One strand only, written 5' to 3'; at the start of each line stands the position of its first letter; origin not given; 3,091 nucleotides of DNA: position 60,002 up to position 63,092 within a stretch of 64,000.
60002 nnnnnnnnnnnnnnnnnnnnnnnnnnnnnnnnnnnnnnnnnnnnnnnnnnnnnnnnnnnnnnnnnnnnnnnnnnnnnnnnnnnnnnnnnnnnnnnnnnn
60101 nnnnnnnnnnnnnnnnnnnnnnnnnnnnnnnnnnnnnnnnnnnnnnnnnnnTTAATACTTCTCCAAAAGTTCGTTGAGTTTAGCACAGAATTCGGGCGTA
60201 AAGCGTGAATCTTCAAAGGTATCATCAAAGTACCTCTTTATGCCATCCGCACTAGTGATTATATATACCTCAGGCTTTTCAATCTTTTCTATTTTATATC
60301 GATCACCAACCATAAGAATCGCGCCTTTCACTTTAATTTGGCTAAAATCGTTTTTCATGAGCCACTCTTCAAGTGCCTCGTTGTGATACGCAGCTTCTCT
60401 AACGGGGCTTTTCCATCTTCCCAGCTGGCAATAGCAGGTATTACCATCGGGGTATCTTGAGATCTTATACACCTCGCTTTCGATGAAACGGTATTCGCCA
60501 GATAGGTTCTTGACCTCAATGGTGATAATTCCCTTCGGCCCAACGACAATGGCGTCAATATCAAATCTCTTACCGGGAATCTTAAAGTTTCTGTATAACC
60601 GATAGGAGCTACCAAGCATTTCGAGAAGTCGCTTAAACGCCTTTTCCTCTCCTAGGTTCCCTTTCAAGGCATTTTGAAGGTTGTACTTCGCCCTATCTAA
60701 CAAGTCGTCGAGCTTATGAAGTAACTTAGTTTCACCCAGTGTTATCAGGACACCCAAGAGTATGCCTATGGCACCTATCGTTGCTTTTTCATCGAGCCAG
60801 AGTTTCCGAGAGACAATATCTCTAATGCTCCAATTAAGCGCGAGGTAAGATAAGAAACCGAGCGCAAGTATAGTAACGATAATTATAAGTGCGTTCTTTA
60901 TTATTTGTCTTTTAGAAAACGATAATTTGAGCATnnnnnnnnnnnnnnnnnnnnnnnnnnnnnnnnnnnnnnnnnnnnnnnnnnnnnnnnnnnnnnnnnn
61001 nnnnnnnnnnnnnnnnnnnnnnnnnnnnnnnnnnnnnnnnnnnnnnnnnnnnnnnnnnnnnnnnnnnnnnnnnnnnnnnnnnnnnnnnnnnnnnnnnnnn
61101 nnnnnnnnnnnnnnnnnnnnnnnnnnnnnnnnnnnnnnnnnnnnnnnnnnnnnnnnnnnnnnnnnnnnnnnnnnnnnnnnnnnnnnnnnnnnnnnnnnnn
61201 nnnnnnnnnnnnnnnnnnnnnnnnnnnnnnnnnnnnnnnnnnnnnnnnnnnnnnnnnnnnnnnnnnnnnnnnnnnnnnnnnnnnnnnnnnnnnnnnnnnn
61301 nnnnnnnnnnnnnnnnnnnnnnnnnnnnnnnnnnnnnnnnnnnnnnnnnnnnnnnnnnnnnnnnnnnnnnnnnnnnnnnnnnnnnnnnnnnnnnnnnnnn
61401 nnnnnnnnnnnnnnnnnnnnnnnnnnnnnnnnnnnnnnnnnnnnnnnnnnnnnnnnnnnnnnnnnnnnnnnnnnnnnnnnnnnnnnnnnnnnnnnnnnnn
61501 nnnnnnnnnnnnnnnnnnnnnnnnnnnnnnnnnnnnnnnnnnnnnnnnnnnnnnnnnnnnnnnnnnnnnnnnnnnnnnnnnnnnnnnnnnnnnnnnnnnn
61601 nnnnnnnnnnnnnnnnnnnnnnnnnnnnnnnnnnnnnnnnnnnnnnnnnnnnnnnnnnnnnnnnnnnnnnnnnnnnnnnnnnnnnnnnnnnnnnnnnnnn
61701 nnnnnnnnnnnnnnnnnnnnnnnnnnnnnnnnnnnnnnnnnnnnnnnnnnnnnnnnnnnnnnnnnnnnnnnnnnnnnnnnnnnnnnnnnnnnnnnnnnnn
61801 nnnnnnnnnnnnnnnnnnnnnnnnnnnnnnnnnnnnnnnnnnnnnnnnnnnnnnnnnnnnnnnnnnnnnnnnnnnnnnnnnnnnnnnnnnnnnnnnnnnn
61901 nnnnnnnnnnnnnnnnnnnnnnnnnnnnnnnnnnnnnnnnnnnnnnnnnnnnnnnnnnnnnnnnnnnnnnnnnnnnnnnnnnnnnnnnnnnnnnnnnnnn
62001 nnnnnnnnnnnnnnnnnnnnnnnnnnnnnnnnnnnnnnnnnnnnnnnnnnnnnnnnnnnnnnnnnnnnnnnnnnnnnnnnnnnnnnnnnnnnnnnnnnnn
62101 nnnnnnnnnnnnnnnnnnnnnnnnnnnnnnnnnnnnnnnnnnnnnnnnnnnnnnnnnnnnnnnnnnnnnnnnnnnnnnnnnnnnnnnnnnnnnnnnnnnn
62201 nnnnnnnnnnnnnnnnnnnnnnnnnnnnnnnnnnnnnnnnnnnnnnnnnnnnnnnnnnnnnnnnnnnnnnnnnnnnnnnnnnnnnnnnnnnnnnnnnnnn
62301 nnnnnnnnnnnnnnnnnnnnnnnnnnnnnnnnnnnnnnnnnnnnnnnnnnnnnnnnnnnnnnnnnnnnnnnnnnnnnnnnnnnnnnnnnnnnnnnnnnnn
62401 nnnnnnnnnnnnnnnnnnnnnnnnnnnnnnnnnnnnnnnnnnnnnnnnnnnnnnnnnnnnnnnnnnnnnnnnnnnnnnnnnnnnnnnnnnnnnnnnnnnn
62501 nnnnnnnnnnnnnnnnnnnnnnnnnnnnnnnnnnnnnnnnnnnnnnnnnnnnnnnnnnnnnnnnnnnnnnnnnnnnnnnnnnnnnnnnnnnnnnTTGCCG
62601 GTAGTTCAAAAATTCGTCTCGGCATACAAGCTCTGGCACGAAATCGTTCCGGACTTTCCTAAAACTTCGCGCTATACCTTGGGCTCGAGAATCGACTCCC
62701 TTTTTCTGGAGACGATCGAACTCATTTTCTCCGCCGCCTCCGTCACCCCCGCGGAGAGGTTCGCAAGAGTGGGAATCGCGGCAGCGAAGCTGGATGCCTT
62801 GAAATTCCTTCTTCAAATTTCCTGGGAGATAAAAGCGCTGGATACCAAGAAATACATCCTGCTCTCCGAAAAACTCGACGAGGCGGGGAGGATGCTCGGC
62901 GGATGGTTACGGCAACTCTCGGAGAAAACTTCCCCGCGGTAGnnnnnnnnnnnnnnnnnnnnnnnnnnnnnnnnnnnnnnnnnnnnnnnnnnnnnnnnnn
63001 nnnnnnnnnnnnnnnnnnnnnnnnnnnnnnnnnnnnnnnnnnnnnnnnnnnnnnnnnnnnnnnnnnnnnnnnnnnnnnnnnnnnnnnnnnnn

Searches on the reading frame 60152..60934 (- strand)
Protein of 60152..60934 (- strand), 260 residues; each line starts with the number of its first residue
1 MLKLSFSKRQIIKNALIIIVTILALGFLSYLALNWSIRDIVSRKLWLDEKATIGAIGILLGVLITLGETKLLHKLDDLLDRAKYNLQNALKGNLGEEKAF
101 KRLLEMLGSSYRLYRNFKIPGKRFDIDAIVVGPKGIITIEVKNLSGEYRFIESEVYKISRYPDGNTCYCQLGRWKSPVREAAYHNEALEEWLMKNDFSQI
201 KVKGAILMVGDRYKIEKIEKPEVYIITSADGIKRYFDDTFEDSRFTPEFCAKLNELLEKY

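Call 10: search_protein_families(library=pfam, proteins=[window:60152-60934:-], max_evalue=0.01)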
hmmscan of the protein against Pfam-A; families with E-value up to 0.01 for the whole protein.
window:60152-60934:- (260 aa): 1 family
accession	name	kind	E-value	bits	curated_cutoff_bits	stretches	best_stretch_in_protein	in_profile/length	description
PF08378.17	NERD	-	4.6e-17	63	22.1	1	91-207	1-109/111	Nuclease-related domain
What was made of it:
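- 60152..60934 (-): NERD-domain gene (41% GC), shown as context. It is the first gene outside the scaffold and is divergent from the doublet orientation. Pfam NERD, E=4.6e-17 (call 10).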

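Call 11: find_encoding_contigs(protein=window:60152-60934:-, flank=10000, max_places=10)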
Protein window:60152-60934:- (260 aa): 1 contig read that carries it; 1 place shown.
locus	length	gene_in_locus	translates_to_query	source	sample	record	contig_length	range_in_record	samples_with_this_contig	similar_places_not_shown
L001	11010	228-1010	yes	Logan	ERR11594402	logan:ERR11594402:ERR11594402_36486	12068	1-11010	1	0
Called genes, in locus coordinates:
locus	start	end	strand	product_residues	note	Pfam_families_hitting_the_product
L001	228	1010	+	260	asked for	PF08378:NERD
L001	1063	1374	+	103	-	PF01569:PAP2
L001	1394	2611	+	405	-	PF07690:MFS_1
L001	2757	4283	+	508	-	PF00005:ABC_tran, PF02367:TsaE (faint), PF02463:SMC_N (faint), PF03193:RsgA_GTPase (faint), PF13191:AAA_16 (faint), PF13401:AAA_22 (faint), PF13476:AAA_23 (faint), PF00005:ABC_tran, +5 more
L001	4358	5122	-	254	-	PF01145:Band_7, PF13421:Band_7_1 (weak)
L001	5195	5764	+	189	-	PF04140:ICMT, PF04191:PEMT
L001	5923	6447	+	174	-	PF03167:UDG (weak)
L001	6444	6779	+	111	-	-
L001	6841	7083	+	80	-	PF12674:Zn_ribbon_2 (weak)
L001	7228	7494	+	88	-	-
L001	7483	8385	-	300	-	PF02673:BacA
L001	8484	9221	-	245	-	PF03544:TonB_C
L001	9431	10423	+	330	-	PF18914:DUF5666 (weak)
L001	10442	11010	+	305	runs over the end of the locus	PF01828:Peptidase_A4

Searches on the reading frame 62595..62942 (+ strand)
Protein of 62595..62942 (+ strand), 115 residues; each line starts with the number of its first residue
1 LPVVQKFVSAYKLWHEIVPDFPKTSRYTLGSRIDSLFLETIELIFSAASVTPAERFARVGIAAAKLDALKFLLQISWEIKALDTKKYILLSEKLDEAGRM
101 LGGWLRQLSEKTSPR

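Call 10: search_protein_families(library=pfam, proteins=[window:62595-62942:+], max_evalue=0.01)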
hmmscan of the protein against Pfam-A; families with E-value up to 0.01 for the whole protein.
window:62595-62942:+ (115 aa): 2 families
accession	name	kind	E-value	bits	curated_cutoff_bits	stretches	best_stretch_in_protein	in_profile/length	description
PF22296.2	bAvd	-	9.6e-15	55.4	40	1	4-107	4-106/107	bAvd-like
PF05635.17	23S_rRNA_IVP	-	0.0036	17.9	33.8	0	4-102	6-105/106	23S rRNA-intervening sequence protein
